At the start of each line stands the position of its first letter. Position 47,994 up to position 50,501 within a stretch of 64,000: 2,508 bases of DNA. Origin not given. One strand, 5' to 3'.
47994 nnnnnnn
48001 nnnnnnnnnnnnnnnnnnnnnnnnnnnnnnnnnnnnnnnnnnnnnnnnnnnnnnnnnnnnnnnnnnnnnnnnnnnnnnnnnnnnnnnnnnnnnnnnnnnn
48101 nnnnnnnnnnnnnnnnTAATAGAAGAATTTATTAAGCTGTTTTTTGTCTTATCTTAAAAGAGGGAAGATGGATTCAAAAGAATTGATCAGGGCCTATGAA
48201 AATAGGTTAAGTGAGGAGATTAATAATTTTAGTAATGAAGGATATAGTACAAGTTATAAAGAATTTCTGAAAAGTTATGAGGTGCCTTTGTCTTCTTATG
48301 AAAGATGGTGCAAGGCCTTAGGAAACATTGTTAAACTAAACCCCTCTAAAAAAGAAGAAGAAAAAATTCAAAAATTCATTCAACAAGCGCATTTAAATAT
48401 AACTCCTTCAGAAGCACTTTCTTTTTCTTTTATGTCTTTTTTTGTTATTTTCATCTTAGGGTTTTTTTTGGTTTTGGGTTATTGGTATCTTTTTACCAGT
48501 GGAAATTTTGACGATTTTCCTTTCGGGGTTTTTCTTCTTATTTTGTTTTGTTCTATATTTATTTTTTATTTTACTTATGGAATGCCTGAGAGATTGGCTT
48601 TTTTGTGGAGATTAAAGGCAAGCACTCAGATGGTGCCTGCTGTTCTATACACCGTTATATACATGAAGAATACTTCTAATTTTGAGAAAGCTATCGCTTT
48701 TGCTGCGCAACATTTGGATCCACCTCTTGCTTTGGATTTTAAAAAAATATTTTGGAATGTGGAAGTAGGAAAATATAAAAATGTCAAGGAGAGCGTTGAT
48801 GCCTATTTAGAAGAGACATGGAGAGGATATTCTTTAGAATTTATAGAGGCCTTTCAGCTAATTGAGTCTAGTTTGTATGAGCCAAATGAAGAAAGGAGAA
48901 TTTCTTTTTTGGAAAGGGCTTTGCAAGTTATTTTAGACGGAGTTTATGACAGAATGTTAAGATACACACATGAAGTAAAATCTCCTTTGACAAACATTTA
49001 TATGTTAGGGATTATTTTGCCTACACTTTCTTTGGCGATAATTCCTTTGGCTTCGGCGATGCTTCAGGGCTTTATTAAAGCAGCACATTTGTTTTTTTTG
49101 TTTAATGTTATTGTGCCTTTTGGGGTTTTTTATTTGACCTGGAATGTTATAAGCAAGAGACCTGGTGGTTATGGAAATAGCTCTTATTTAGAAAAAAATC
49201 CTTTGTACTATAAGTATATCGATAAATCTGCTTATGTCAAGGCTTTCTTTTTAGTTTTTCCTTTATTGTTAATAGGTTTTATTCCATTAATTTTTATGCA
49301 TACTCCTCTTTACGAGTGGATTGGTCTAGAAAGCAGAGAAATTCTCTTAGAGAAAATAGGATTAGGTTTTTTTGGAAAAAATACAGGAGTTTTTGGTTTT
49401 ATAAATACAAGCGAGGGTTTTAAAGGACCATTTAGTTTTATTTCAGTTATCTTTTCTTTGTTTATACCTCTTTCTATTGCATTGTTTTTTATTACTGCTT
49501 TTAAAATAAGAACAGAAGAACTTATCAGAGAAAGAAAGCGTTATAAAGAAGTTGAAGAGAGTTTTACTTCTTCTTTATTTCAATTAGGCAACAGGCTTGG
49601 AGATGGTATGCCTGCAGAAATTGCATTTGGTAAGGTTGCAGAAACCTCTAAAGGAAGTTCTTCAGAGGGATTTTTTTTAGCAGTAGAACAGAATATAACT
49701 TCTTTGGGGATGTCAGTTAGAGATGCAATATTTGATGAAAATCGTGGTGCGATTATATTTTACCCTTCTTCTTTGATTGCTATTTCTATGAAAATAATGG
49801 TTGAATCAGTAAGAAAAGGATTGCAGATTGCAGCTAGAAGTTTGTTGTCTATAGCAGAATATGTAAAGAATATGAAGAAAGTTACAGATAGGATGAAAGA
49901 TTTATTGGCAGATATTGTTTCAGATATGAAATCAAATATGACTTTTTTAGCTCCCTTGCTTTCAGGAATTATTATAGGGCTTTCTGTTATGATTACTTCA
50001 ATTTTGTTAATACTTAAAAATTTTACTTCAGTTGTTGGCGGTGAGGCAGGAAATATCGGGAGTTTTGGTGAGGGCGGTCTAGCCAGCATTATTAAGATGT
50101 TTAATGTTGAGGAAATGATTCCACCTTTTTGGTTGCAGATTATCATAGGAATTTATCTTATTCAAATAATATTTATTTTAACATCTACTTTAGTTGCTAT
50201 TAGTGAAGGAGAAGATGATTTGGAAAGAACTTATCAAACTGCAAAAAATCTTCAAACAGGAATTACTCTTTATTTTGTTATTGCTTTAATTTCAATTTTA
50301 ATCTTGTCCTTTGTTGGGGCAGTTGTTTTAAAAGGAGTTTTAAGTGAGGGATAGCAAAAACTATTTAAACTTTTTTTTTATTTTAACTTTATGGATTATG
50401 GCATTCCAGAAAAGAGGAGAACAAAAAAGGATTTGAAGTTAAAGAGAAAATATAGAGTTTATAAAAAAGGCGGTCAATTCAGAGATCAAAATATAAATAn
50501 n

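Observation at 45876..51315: Core of an archaeal type IV pilus assembly machine (FlaI-like ATPase, FlaJ/TadC-like platform, FlaK/PibD-like peptidase) with no archaellins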

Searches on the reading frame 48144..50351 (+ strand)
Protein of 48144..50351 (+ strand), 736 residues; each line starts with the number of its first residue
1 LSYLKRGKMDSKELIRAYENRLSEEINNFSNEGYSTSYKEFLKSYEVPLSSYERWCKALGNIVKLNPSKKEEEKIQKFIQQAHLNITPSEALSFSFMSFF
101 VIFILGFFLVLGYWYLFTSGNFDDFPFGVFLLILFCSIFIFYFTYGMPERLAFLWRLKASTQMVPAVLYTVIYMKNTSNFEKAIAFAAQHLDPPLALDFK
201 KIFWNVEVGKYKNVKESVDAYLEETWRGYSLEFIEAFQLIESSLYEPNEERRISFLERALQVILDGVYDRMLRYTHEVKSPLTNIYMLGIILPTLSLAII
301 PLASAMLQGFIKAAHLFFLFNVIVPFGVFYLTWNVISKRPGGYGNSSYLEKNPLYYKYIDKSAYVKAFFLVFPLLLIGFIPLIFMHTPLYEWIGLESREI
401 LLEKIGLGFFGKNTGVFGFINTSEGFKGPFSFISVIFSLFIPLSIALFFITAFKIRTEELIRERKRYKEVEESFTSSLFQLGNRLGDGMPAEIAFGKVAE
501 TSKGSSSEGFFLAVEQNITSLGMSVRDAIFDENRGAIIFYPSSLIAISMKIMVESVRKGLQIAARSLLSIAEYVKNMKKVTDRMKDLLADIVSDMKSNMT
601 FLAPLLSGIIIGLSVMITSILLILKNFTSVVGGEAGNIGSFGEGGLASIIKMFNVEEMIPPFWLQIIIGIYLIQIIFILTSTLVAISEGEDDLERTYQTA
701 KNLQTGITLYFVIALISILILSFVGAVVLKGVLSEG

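Call 3: search_protein_families(library=pfam, proteins=[window:48144-50351:+], max_evalue=0.01)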
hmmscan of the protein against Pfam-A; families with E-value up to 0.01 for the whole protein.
window:48144-50351:+ (736 aa): 0 families

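Call 4: search_protein_families(library=ncbifam, proteins=[window:48144-50351:+], max_evalue=0.01)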
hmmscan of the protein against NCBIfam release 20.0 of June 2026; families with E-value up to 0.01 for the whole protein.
window:48144-50351:+ (736 aa): 0 families

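Call 10: search_protein_families(library=pfam, proteins=[window:48144-50351:+], max_evalue=1)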
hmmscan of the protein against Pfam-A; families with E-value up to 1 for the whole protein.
window:48144-50351:+ (736 aa): 3 families
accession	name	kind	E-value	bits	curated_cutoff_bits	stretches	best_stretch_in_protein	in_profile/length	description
PF00122.25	E1-E2_ATPase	-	0.013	15.5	28.1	1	68-139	90-162/181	E1-E2 ATPase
PF24048.1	LRR_NXF1-5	-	0.19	11.7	30.5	1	348-376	110-138/142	NXF1/2/3/5 leucine-rich repeat domain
PF00482.28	T2SSF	-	0.41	11.1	25.2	0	557-623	57-123/125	Type II secretion system (T2SS), protein F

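Call 11: find_homologous_proteins(query=window:48144-50351:+, max_evalue=0.001)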
Query window:48144-50351:+ (736 aa): 2985 proteins with E <= 0.001 among 8000 candidates; the best 120 are listed.
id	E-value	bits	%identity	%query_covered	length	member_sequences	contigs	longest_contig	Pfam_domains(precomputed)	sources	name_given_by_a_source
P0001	0.0e+0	1588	100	99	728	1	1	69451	-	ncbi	ncbi:MAG: hypothetical protein QXX68_02095 [Candidatus Pacearchaeota archaeon]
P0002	0.0e+0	1221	75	98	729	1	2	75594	-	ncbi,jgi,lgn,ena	-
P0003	0.0e+0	1084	68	98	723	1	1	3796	-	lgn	-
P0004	0.0e+0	1052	65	99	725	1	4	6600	-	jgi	jgi:hypothetical protein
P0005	0.0e+0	1052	65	99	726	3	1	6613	-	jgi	jgi:hypothetical protein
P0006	0.0e+0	1046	65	99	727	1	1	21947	-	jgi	-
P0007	0.0e+0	1035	65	99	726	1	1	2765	-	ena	-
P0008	0.0e+0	1034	65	99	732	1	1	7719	-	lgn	-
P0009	0.0e+0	1033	65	99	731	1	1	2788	-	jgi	jgi:hypothetical protein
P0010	0.0e+0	1033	64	99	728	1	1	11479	-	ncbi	-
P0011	0.0e+0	1031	64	99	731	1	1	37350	-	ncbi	-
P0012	0.0e+0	1028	65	99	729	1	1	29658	-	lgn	-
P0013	0.0e+0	1024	64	99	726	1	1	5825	-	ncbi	-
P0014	0.0e+0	1019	65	98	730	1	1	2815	-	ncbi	-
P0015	0.0e+0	1019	65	98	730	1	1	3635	-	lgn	-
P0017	0.0e+0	1016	65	98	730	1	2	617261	-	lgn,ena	-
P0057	3.6e-260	883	56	99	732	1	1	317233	-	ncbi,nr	ncbi:Uncharacterised protein [uncultured archaeon]|nr:Uncharacterised protein [uncultured archaeon]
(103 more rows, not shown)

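Call 17: search_solved_structures(query=A1, max_evalue=10, show_alignments=2)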
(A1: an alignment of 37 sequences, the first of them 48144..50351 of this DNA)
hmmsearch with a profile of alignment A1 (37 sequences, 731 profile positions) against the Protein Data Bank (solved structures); distinct sequences matched with E-value up to 10: 0.

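Call 19: find_encoding_contigs(protein=P0017, flank=10000, max_places=2)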
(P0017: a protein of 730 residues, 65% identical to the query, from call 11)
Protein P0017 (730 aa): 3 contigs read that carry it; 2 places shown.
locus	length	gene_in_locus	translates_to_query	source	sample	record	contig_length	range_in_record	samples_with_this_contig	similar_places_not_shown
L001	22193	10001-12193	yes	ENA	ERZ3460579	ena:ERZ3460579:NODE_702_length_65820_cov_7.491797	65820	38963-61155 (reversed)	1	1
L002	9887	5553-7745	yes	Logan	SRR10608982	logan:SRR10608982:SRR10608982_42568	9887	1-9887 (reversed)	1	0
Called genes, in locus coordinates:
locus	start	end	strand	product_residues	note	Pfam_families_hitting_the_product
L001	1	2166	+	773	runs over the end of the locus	-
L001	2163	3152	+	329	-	-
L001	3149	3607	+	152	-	-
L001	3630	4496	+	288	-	PF03796:DnaB_C (faint), PF13481:AAA_25, PF06745:ATPase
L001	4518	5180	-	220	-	-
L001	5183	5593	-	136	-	-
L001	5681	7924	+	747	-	PF00437:T2SSE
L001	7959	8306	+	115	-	-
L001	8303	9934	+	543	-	PF00801:PKD (weak), PF18911:PKD_4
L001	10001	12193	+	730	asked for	-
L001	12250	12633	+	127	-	-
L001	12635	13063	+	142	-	-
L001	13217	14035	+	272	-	PF01478:Peptidase_A24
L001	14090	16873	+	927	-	PF18885:DUF5648, PF05426:Alginate_lyase, PF18885:DUF5648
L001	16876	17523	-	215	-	PF01230:HIT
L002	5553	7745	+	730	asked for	-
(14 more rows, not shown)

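Call 20: find_encoding_contigs(protein=P0057, flank=10000, max_places=2)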
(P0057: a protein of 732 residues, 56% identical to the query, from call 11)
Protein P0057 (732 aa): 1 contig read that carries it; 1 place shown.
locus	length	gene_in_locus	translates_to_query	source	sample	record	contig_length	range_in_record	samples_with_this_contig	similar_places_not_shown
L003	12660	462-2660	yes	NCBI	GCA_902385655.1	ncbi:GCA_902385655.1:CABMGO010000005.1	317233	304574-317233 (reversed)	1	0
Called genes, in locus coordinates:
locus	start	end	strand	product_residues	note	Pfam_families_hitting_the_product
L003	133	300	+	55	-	-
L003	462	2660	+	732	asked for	-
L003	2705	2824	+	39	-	-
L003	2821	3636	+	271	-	PF01478:Peptidase_A24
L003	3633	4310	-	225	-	PF01230:HIT (weak)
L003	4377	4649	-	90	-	PF00736:EF1_GNE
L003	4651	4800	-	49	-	PF07754:Ribosomal_aS21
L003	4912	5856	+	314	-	PF01336:tRNA_anti-codon (faint)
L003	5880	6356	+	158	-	PF04307:YdjM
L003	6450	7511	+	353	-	PF14520:HHH_5, PF00154:RecA_N, PF08423:Rad51, PF13481:AAA_25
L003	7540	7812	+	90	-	-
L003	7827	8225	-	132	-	PF01592:NifU_N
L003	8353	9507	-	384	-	PF00155:Aminotran_1_2, PF00266:Aminotran_5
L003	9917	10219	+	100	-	-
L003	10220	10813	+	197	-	PF03167:UDG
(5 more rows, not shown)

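Call 29: predict_structure(alignment_id=A1)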
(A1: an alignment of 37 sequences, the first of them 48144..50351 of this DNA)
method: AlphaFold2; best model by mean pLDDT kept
length: 736 residues; sequences in the alignment: 37
mean_pLDDT: 81.1   pTM: 0.80
mean pLDDT of the five models: 81.1, 80.3, 78.1, 76.4, 76.3
residues with pLDDT >= 90: 151; 70-90: 498; 50-70: 49; < 50: 38
segments of 3 or more residues with pLDDT < 50: 1-10, 25-35, 635-644
pLDDT, mean of each block of 10 residues (from residue 1): 37 54 46 47 53 79 84 85 81 91 92 81 84 91 88 81 85 81 85 82 84 88 83 91 87 86 86 82 85 84 78 87 90 83 62 79 92 94 86 82 79 81 81 94 96 89 81 82 85 84 80 86 85 81 79 78 75 79 81 86 92 89 74 47 54 79 94 93 84 89 95 96 85 66
secondary structure, 60 per line:
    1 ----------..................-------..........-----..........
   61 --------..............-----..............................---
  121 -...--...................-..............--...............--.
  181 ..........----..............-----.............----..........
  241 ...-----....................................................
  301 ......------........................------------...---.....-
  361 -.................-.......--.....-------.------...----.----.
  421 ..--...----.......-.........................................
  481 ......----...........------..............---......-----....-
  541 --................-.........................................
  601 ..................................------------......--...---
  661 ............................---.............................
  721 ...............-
elements in order (helices of 4 or more, strands of 3 or more residues): H11-28 H36-45 H51-60 H69-82 H88-117 H127-145 H147-160 H163-177 H180-190 H195-208 H214-226 H231-243 H249-306 H313-336 H355-359 H362-378 H380-386 H389-393 E420-422 E425-427 H432-438 H440-486 H491-501 H508-521 H525-530 H536-539 H543-558 H560-634 H647-652 H661-688 H692-735

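Call 34: fold_search(model_id=the predicted structure, library=pdb)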
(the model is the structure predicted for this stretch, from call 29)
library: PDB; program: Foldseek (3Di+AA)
matches with E <= 10: 219; with E <= 0.001: 0
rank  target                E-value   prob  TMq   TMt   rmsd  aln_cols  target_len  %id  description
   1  8thi_A                3.1e-01  0.08  0.09  0.10  30.8       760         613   13  Cryo-EM structure of the Tripartite ATP-independent Periplasmic (TRAP) transporter SiaQM from Haemophilus influenzae ( (released 2023-11-22)
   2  6xr1                  3.7e-01  0.10  0.08  0.11  34.5       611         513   12  Computationally designed right-handed alpha/alpha single-chain toroid with 9 repeats (released 2021-07-14)
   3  9g8j_A                3.9e-01  0.07  0.09  0.09  34.3       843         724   11  Structure of K+-dependent Na+-PPase from Thermotoga maritima in complex with zoledronate (released 2025-06-04)
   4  11tk_R                5.9e-01  0.16  0.12  0.17  22.4       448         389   12  Structure of human CCR4 in complex with AZD2098 (released 2026-04-01)
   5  3jc8_Ca               6.8e-01  0.47  0.15  0.28  24.2       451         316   11  Architectural model of the type IVa pilus machine in a piliated state (released 2016-03-16)
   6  2vmb_B                7.7e-01  1.00  0.14  0.70   3.2       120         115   19  The three-dimensional structure of the cytoplasmic domains of EpsF from the Type 2 Secretion System of Vibrio cholerae (released 2009-02-10)
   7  8zxk_B                7.7e-01  0.07  0.09  0.12  30.8       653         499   12  Cryo-EM structure of trimethylamine transporter TmaT binding with TMA (released 2024-11-06)
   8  6o3e_B                9.6e-01  0.08  0.09  0.12  27.4       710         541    9  mouse aE-catenin 82-883 (released 2019-11-13)
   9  9mw0_D                9.6e-01  0.06  0.10  0.10  37.6       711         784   11  Bipartite complex of MmpL5-AcpM from Mycolicibacterium smegmatis (released 2025-07-30)
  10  5nbg_A                1.0e+00  1.00  0.13  0.71   3.0       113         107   18  Structure of the cytoplasmic domain I of OutF in the D. dadantii type II secretion system (released 2018-03-21)
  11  8b37_A                1.0e+00  0.07  0.11  0.12  34.1       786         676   11  Crystal structure of Pyrobaculum aerophilum potassium-independent proton pumping membrane integral pyrophosphatase in  (released 2024-01-17)
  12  3c1q_B                1.1e+00  1.00  0.13  0.68   3.4       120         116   19  The three-dimensional structure of the cytoplasmic domains of EpsF from the Type 2 Secretion System of Vibrio cholerae (released 2009-02-03)
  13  2vma_B                1.2e+00  0.99  0.13  0.69   3.2       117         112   20  The three-dimensional structure of the cytoplasmic domains of EpsF from the Type 2 Secretion System of Vibrio cholerae (released 2009-02-10)
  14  5nbg_B                1.3e+00  0.97  0.12  0.62   3.8       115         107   20  Structure of the cytoplasmic domain I of OutF in the D. dadantii type II secretion system (released 2018-03-21)
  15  6dry                  1.4e+00  0.12  0.13  0.19  22.8       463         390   12  Structural Determinants of Activation and Biased Agonism at the 5-HT2B Receptor (released 2018-08-29)
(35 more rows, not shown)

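Call 53: find_related_loci(query=A1, collection=genome_contigs, flank=10000)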
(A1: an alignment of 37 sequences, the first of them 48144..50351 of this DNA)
Query A1 (736 aa) in genome_contigs; peptide patterns used: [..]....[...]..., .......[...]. (x = any residue, [..] = any of these).
600 stretches matched a pattern (row limit reached: there are more); 575 encode a relative of the query (tblastn E <= 1e-3); the best 80 are kept; 80 distinct loci.
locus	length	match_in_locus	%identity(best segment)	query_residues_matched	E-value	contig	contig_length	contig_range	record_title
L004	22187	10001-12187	75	5-733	0e+0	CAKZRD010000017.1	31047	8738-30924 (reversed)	MAG TPA_asm: uncultured archaeon isolate SRR5214706_bin.42_CONCOCT_v1.1_MAG genome assembly, contig: ERZ1744544.821, who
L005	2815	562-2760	64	1-729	0e+0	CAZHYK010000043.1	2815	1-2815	MAG TPA_asm: Candidatus Woesearchaeota archaeon isolate binchicken_co173_440 genome assembly, contig: NODE_117435_length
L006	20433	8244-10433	63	8-732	0e+0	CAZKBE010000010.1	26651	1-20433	MAG TPA_asm: Candidatus Woesearchaeota archaeon isolate SRP272421_co4_444 genome assembly, contig: NODE_3929_length_2665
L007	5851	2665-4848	62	3-732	0e+0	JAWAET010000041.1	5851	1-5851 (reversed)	MAG: Candidatus Pacearchaeota archaeon isolate QQ_201907_bins_161 QQ_201907_bins_161_scaffold_41, whole genome shotgun s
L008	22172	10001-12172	56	5-732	0e+0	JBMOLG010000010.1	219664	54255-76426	MAG: Nanoarchaeota archaeon isolate Betzabe_MAG018 MAG018_11, whole genome shotgun sequence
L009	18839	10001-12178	56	6-731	0e+0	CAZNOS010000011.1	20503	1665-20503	MAG TPA_asm: Candidatus Woesearchaeota archaeon isolate SRP272421_co2_401 genome assembly, contig: NODE_7367_length_2050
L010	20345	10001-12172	56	7-731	0e+0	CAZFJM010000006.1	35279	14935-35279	MAG TPA_asm: Candidatus Woesearchaeota archaeon isolate SRP272421_co1_46 genome assembly, contig: NODE_2457_length_35279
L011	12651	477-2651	56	8-732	0e+0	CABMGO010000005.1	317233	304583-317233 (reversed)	uncultured archaeon isolate LFW-170_1 genome assembly, contig: LFW1701_5, whole genome shotgun sequence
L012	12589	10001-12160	56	13-732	0e+0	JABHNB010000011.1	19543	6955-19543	MAG: archaeon isolate SI037S2_bin81 k141_179699, whole genome shotgun sequence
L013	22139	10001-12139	54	9-729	0e+0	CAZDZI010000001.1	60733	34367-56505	MAG TPA_asm: Candidatus Woesearchaeota archaeon isolate binchicken_co150_114 genome assembly, contig: NODE_935_length_60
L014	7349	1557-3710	54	11-732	0e+0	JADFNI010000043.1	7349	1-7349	MAG: Nanoarchaeota archaeon isolate B62T1B5 B62T1B5_NODE15288, whole genome shotgun sequence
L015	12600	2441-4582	54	8-732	0e+0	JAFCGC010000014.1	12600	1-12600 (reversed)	Candidatus Pacearchaeota archaeon isolate Meg22_46_Bin_244 Meg22_46_Bin_244_scaffold_9421, whole genome shotgun sequence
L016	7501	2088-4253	54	5-733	0e+0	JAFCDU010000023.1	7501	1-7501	Candidatus Pacearchaeota archaeon isolate Meg22_1012_Bin_115 Meg22_1012_Bin_115_scaffold_34422, whole genome shotgun seq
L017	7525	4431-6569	53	10-733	0e+0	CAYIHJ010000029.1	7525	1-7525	MAG TPA_asm: Candidatus Woesearchaeota archaeon isolate ERP119705_co22_52 genome assembly, contig: NODE_7544_length_7525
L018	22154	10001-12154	53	9-735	0e+0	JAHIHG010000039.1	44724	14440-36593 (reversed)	MAG: Nanoarchaeota archaeon isolate KR11_N3.mb.40 KR11_N3.mb.40_k141_84238, whole genome shotgun sequence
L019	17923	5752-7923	53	5-729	0e+0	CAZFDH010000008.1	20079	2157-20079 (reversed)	MAG TPA_asm: Candidatus Woesearchaeota archaeon isolate SRP329715_co1_134 genome assembly, contig: NODE_3919_length_2007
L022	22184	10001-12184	52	1-732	0e+0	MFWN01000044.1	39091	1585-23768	MAG: Candidatus Pacearchaeota archaeon RBG_13_36_9 RBG_13_scaffold_234, whole genome shotgun sequence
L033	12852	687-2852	54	2-729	0e+0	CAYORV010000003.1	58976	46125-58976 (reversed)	MAG TPA_asm: Candidatus Woesearchaeota archaeon isolate SRP104257_co1_218 genome assembly, contig: NODE_99_length_58976_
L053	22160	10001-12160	52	12-732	0e+0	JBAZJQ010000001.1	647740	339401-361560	MAG: Candidatus Pacearchaeota archaeon isolate SO_2017_LW4_123 scaffold_30_c1_LW137-91_2017, whole genome shotgun sequen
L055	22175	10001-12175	50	5-733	0e+0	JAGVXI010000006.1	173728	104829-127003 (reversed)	Candidatus Pacearchaeota archaeon isolate RIFCSPLOWO2_01_FULL_32_35 rifcsplowo2_01_scaffold_60, whole genome shotgun seq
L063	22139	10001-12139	55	10-729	0e+0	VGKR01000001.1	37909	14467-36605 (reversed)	MAG: Candidatus Pacearchaeota archaeon isolate M_DeepCast_400m_m2_303 M_DeepCast_400m_m2_303_Ga0194112_10001213, whole g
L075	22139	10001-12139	53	12-733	0e+0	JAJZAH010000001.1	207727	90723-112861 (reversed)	MAG: Nanoarchaeota archaeon isolate FK5.bin88 NODE_34_length_207727_cov_1.852331, whole genome shotgun sequence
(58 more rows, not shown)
